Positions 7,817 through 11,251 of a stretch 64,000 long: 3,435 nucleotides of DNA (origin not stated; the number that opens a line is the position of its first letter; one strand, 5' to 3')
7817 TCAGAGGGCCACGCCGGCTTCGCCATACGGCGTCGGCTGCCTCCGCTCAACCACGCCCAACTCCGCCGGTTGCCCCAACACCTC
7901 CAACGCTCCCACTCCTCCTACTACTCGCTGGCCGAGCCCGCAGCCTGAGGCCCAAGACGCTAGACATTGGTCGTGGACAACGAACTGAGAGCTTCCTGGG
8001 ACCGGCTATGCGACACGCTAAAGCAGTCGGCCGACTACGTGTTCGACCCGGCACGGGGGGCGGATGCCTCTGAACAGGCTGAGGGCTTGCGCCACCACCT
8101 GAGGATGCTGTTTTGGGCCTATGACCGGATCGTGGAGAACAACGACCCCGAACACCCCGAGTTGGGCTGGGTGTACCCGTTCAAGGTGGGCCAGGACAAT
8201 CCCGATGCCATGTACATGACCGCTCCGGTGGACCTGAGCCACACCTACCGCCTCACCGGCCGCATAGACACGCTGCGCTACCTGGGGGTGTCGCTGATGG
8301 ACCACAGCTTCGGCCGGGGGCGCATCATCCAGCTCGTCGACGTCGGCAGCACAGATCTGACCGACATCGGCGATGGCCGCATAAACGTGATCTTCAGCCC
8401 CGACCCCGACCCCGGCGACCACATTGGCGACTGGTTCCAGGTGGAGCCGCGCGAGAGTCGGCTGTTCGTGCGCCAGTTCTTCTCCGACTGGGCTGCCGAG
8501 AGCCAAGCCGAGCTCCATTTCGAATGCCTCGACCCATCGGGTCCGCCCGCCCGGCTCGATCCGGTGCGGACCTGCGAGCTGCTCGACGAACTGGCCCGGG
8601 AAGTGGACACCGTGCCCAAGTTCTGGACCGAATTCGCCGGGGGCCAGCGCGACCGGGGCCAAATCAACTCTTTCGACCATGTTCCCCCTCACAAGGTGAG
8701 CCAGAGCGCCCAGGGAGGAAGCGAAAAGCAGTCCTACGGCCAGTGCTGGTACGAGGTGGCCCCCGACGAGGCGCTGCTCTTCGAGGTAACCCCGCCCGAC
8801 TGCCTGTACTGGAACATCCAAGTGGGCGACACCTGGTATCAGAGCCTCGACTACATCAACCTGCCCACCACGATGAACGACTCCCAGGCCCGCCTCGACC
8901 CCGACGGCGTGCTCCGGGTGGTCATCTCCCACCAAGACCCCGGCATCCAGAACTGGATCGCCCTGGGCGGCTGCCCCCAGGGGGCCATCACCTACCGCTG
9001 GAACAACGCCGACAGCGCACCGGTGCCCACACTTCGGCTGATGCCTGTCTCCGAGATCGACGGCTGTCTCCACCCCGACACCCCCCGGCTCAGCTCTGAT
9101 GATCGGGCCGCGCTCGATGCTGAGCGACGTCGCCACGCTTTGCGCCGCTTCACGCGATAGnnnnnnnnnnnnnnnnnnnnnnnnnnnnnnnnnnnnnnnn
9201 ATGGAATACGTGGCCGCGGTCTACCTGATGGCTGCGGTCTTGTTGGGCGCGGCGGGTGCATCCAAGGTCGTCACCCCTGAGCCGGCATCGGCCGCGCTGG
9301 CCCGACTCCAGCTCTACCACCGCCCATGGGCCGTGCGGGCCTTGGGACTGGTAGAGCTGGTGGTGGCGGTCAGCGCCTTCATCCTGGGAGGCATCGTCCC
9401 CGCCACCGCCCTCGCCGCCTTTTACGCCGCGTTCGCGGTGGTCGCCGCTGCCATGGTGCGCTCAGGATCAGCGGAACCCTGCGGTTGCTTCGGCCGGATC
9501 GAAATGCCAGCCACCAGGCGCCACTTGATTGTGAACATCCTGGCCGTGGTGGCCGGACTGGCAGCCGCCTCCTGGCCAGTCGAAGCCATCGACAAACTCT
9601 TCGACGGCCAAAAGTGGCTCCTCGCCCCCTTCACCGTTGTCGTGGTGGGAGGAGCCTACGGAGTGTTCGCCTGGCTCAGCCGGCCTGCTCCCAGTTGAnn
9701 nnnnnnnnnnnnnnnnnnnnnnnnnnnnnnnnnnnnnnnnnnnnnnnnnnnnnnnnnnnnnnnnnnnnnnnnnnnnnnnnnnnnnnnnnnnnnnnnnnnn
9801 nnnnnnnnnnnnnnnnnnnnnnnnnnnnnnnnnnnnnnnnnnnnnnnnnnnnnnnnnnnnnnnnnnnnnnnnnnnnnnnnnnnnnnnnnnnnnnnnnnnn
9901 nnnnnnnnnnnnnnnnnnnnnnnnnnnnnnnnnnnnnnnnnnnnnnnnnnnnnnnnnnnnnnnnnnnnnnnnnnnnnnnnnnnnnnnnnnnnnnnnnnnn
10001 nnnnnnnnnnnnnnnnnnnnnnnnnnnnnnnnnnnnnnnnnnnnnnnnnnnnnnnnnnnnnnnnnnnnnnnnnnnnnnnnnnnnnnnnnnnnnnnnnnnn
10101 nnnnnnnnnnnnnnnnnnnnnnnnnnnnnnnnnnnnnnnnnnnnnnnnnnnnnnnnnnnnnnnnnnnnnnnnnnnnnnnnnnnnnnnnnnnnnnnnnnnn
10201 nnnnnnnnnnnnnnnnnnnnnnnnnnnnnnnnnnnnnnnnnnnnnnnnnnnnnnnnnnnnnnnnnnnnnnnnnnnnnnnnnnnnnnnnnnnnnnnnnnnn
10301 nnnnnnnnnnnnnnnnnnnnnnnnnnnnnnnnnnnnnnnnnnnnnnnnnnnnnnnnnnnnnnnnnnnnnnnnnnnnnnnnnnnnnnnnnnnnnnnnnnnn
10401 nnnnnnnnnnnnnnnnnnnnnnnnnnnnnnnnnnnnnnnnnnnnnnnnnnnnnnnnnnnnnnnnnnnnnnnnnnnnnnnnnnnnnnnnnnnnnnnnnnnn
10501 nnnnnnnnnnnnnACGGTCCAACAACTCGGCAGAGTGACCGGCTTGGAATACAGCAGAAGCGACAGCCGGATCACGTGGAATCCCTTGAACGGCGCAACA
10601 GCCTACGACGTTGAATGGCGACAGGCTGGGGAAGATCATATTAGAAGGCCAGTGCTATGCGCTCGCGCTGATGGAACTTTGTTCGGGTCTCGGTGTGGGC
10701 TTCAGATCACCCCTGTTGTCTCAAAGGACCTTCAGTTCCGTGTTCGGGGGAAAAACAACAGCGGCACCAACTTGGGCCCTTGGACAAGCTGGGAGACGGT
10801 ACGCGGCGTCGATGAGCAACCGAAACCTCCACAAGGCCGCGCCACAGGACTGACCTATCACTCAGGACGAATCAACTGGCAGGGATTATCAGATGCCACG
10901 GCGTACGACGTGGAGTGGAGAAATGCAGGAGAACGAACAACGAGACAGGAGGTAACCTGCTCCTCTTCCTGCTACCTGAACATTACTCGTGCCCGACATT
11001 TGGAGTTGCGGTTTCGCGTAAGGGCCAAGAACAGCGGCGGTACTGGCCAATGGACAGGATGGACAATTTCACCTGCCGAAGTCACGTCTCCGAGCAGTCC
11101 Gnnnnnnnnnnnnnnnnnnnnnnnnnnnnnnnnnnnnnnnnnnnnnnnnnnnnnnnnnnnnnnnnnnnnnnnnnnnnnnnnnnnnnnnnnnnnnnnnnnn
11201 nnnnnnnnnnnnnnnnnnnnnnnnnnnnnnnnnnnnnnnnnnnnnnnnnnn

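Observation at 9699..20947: Five consecutive co-directional genes that all encode signal-peptide proteins: a secretome island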

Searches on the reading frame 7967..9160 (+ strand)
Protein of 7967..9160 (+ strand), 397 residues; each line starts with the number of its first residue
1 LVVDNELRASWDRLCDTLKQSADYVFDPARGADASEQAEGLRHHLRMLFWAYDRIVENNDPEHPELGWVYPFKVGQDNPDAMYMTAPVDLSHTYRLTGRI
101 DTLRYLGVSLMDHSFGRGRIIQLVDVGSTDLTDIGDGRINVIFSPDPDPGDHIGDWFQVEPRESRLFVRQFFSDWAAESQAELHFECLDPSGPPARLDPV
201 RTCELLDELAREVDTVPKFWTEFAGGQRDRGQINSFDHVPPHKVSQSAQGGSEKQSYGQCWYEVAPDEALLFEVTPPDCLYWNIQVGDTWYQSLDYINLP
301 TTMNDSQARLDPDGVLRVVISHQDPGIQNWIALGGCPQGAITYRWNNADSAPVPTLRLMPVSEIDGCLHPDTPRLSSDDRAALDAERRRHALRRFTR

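Call 4: search_protein_families(library=pfam, proteins=[window:7967-9160:+], max_evalue=0.01)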
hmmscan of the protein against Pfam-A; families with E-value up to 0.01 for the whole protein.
window:7967-9160:+ (397 aa): 2 families
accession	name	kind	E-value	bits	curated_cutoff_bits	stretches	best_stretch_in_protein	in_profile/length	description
PF06742.16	DUF1214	-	1.5e-06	29.1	25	0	272-334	26-96/112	Protein of unknown function (DUF1214)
PF06863.17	DUF1254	-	0.0035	18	22.2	0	234-305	2-74/133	Protein of unknown function (DUF1254)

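Call 45: find_homologous_proteins(query=window:7967-9160:+, max_evalue=1e-30)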
Query window:7967-9160:+ (397 aa): 291 proteins with E <= 1e-30 among 8000 candidates; the best 120 are listed.
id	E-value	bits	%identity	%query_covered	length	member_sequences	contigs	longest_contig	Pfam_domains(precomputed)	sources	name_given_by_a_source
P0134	1.1e-250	850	89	99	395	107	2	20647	PF06742.17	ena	-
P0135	3.9e-250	848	88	99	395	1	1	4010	-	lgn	-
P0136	2.4e-236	803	83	99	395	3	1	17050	-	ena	-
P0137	1.3e-233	794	83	99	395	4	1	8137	-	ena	-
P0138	1.9e-233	793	82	99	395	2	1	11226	-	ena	-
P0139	1.5e-232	790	81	99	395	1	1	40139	-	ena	-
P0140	3.7e-232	789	82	99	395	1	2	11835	-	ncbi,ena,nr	ncbi:MAG: hypothetical protein OXF99_01530 [bacterium]|nr:hypothetical protein [bacterium]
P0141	5.2e-231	785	82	99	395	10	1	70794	PF06863.18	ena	-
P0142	8.0e-230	781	81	99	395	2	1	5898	-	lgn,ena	-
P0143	1.5e-229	780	83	97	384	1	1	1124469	-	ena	-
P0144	3.6e-229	779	83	97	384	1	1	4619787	-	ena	-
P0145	4.7e-229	779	81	99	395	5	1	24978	-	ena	-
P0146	3.4e-228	776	81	99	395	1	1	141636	PF06742.17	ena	-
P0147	2.3e-227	773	82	99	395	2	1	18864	PF06742.17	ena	-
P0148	3.0e-227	773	80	99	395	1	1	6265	-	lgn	-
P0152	4.9e-214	729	77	99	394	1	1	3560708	-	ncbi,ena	-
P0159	1.4e-211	721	75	99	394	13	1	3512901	-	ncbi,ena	-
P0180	7.8e-199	679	70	99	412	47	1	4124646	-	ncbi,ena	-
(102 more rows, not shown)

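Call 46: find_encoding_contigs(protein=P0134, flank=10000, max_places=2)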
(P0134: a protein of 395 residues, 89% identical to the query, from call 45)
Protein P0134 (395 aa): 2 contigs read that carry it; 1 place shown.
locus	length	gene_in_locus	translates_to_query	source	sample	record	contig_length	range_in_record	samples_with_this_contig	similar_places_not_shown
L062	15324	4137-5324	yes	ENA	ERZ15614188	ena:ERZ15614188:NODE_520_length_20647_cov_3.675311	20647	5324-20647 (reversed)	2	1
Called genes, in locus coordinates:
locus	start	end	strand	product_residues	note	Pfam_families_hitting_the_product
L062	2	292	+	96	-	?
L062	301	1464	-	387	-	PF00581:Rhodanese, PF00899:ThiF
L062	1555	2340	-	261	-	PF02146:SIR2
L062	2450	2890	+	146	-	-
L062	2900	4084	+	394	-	-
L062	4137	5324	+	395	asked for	PF06742:DUF1214 (faint)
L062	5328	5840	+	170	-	PF07291:MauE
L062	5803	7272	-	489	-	PF02789:Peptidase_M17_N, PF00883:Peptidase_M17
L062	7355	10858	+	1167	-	PF02574:S-methyl_trans, PF00809:Pterin_bind, PF02607:B12-binding_2, PF02310:B12-binding, PF02965:Met_synt_B12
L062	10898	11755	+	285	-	-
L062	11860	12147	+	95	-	PF02604:PhdYeFM_antitox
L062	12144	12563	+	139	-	PF01850:PIN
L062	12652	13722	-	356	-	PF01321:Creatinase_N, PF00557:Peptidase_M24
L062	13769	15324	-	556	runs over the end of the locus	PF21948:LplA-B_cat, PF04055:Radical_SAM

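Call 47: find_encoding_contigs(protein=P0144, flank=10000, max_places=1)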
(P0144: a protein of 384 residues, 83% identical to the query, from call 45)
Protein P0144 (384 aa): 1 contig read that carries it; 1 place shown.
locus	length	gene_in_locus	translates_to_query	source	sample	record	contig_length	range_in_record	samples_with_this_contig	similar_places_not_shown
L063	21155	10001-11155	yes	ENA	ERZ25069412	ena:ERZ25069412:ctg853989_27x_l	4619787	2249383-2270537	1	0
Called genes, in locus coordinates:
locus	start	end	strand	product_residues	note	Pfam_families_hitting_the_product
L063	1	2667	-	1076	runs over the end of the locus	PF02384:N6_Mtase, PF20473:MmeI_Mtase, PF07669:Eco57I (weak), PF18135:Type_ISP_C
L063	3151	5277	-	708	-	-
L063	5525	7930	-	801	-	PF00589:Phage_integrase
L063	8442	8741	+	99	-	-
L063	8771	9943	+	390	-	-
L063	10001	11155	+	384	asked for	-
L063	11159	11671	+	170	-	PF07291:MauE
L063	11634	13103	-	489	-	PF02789:Peptidase_M17_N, PF00883:Peptidase_M17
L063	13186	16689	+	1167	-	PF02574:S-methyl_trans, PF00809:Pterin_bind, PF02607:B12-binding_2, PF02310:B12-binding, PF02965:Met_synt_B12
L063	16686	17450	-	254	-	-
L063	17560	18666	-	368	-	PF01321:Creatinase_N, PF00557:Peptidase_M24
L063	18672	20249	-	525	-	PF21948:LplA-B_cat, PF04055:Radical_SAM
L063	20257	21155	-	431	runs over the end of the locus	PF00364:Biotin_lipoyl, PF02817:E3_binding, PF00198:2-oxoacid_dh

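Call 48: find_encoding_contigs(protein=P0152, flank=10000, max_places=1)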
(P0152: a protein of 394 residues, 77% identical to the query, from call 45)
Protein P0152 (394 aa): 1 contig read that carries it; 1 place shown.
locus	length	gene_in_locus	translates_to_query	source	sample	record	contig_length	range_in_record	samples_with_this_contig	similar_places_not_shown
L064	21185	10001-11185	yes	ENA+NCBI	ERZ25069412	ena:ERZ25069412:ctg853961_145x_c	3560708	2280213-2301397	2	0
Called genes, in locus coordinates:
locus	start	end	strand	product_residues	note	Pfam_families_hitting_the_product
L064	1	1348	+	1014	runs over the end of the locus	PF08486:SpoIID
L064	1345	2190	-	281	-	PF01370:Epimerase, PF04321:RmlD_sub_bind, PF02719:Polysacc_synt_2 (weak), PF16363:GDP_Man_Dehyd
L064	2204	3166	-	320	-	PF01073:3Beta_HSD, PF01370:Epimerase, PF02719:Polysacc_synt_2, PF04321:RmlD_sub_bind, PF07993:NAD_binding_4, PF13460:NAD_binding_10, PF16363:GDP_Man_Dehyd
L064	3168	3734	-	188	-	PF00908:dTDP_sugar_isom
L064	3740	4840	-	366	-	PF00483:NTP_transferase, PF12804:NTP_transf_3, PF24894:Hexapep_GlmU (faint), PF25084:LbH_EIF2B (weak), PF25087:GMPPB_C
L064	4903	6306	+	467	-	-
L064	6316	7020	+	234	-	PF00535:Glycos_transf_2, PF13641:Glyco_tranf_2_3 (weak)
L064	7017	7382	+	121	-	PF10066:DUF2304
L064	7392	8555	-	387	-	PF00581:Rhodanese, PF00899:ThiF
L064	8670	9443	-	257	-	PF02146:SIR2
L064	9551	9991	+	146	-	-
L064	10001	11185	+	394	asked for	-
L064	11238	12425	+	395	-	-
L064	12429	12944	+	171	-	PF07291:MauE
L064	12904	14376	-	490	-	PF02789:Peptidase_M17_N, PF00883:Peptidase_M17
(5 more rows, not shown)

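Call 56: find_encoding_contigs(protein=P0146, flank=10000, max_places=1)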
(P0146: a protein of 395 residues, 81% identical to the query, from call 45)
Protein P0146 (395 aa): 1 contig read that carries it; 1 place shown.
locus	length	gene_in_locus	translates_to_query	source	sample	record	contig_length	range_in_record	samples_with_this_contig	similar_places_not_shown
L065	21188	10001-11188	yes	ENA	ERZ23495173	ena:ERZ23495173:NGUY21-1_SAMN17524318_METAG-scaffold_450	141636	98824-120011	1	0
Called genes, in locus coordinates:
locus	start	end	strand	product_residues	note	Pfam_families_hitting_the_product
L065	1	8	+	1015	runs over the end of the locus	PF08486:SpoIID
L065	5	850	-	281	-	PF01370:Epimerase, PF04321:RmlD_sub_bind, PF02719:Polysacc_synt_2 (weak), PF16363:GDP_Man_Dehyd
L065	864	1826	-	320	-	PF01073:3Beta_HSD, PF01370:Epimerase, PF02719:Polysacc_synt_2, PF04321:RmlD_sub_bind, PF07993:NAD_binding_4, PF13460:NAD_binding_10, PF16363:GDP_Man_Dehyd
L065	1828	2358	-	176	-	PF00908:dTDP_sugar_isom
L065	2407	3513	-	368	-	PF00483:NTP_transferase, PF12804:NTP_transf_3 (weak), PF24894:Hexapep_GlmU (faint), PF25084:LbH_EIF2B (weak), PF25087:GMPPB_C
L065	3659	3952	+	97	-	PF02604:PhdYeFM_antitox (weak)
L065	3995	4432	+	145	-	PF01850:PIN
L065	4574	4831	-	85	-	-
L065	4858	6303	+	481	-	-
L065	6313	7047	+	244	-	PF00535:Glycos_transf_2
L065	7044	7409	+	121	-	PF10066:DUF2304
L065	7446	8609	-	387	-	PF00581:Rhodanese, PF00899:ThiF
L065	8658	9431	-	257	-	PF02146:SIR2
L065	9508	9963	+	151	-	-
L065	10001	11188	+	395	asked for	PF06742:DUF1214 (faint)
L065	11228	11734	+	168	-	PF07291:MauE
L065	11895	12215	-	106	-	PF13744:HTH_37, PF13560:HTH_31, PF12844:HTH_19 (weak), PF01381:HTH_3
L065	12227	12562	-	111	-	PF05973:Gp49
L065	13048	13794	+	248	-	PF05685:Uma2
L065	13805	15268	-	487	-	PF02789:Peptidase_M17_N, PF00883:Peptidase_M17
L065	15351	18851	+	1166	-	PF02574:S-methyl_trans, PF00809:Pterin_bind, PF02607:B12-binding_2, PF02310:B12-binding, PF02965:Met_synt_B12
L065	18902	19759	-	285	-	-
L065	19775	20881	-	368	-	PF01321:Creatinase_N, PF00557:Peptidase_M24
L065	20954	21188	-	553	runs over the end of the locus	PF21948:LplA-B_cat, PF04055:Radical_SAM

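Call 57: find_encoding_contigs(protein=P0159, flank=10000, max_places=1)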
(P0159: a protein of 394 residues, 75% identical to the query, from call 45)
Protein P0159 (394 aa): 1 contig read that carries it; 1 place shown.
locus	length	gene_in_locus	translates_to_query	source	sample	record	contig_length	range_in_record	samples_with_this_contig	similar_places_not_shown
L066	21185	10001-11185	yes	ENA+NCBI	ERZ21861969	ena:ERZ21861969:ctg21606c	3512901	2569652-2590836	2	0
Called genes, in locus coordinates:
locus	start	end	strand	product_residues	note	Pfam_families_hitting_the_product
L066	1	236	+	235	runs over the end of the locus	PF13302:Acetyltransf_3 (faint), PF00583:Acetyltransf_1, PF13673:Acetyltransf_10 (weak), PF08445:FR47, PF13508:Acetyltransf_7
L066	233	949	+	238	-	PF01209:Ubie_methyltran, PF13489:Methyltransf_23, PF13847:Methyltransf_31, PF08241:Methyltransf_11, PF08242:Methyltransf_12, PF13649:Methyltransf_25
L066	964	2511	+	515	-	PF00501:AMP-binding, PF13193:AMP-binding_C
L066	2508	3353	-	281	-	PF01040:UbiA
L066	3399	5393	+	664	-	PF03190:Thioredox_DsbH, PF13899:Thioredoxin_7, PF13098:Thioredoxin_2 (faint)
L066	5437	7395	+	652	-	PF04311:DUF459, PF25390:WD40_RLD, PF13540:RCC1_2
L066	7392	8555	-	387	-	PF00581:Rhodanese, PF00899:ThiF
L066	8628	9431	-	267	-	PF02146:SIR2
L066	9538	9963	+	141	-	-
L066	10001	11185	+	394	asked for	-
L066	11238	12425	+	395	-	PF06742:DUF1214 (faint)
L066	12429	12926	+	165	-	PF07291:MauE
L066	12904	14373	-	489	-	PF02789:Peptidase_M17_N, PF00883:Peptidase_M17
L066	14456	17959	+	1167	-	PF02574:S-methyl_trans, PF00809:Pterin_bind, PF02607:B12-binding_2, PF02310:B12-binding, PF02965:Met_synt_B12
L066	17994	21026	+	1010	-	PF25390:WD40_RLD, PF13540:RCC1_2, PF25390:WD40_RLD, PF13540:RCC1_2 (weak), PF25390:WD40_RLD, PF13540:RCC1_2 (weak), PF25390:WD40_RLD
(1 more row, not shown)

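Call 58: find_encoding_contigs(protein=P0180, flank=10000, max_places=1)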
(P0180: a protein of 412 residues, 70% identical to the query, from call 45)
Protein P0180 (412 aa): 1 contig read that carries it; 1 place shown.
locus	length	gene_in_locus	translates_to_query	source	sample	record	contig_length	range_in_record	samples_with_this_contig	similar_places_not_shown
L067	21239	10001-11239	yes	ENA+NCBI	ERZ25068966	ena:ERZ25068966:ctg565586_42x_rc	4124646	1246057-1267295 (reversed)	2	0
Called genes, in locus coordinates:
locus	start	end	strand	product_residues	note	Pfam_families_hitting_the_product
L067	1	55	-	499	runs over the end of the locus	PF13380:CoA_binding_2, PF13607:Succ_CoA_lig, PF19045:Ligase_CoA_2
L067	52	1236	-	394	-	PF02771:Acyl-CoA_dh_N, PF02770:Acyl-CoA_dh_M, PF00441:Acyl-CoA_dh_1, PF08028:Acyl-CoA_dh_2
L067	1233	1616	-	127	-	PF13577:SnoaL_4, PF13474:SnoaL_3 (faint), PF14534:DUF4440 (weak), PF12680:SnoaL_2 (weak), PF00866:Ring_hydroxyl_B (faint)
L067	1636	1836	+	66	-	-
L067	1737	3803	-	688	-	-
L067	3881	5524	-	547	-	PF00501:AMP-binding, PF13193:AMP-binding_C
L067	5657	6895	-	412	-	PF00067:p450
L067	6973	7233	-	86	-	-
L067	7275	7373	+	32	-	-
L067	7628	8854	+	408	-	PF04909:Amidohydro_2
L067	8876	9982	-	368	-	PF08240:ADH_N, PF16912:Glu_dehyd_C (weak), PF00107:ADH_zinc_N, PF13602:ADH_zinc_N_2 (faint)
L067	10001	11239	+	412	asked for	-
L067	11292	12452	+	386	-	PF05222:AlaDh_PNT_N, PF01262:AlaDh_PNT_C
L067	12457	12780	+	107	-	PF12769:PNTB_4TM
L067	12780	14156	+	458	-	PF02233:PNTB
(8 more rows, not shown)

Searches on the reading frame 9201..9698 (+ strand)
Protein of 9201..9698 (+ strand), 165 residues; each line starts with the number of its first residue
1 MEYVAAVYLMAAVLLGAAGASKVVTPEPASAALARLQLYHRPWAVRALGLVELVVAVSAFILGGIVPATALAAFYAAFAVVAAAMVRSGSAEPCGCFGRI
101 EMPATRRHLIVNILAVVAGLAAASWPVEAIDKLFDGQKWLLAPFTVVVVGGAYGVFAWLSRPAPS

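Call 4: search_protein_families(library=pfam, proteins=[window:9201-9698:+], max_evalue=0.01)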
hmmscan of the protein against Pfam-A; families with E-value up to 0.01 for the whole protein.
window:9201-9698:+ (165 aa): 1 family
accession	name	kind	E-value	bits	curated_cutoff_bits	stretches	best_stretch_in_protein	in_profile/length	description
PF07291.16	MauE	-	2e-15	57.7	27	1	6-122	8-125/128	Methylamine utilisation protein MauE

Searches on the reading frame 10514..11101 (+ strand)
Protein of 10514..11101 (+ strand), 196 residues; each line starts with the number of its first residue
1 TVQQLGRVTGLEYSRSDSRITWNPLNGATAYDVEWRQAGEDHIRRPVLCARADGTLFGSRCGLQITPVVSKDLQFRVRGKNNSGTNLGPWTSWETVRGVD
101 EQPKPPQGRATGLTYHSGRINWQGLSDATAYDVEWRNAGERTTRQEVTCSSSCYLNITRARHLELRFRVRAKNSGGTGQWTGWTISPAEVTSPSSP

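Call 50: search_protein_families(library=pfam, proteins=[window:10514-11101:+], max_evalue=1)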
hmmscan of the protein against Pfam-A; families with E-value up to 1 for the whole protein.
window:10514-11101:+ (196 aa): 2 families
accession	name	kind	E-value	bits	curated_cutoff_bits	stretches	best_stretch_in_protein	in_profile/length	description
PF00041.27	fn3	-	2.9e-07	31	25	2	105-182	3-79/84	Fibronectin type III domain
PF21910.2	GH85_C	-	0.19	12.6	27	0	118-161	19-63/95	GH85 endohexosaminidases, C-terminal domain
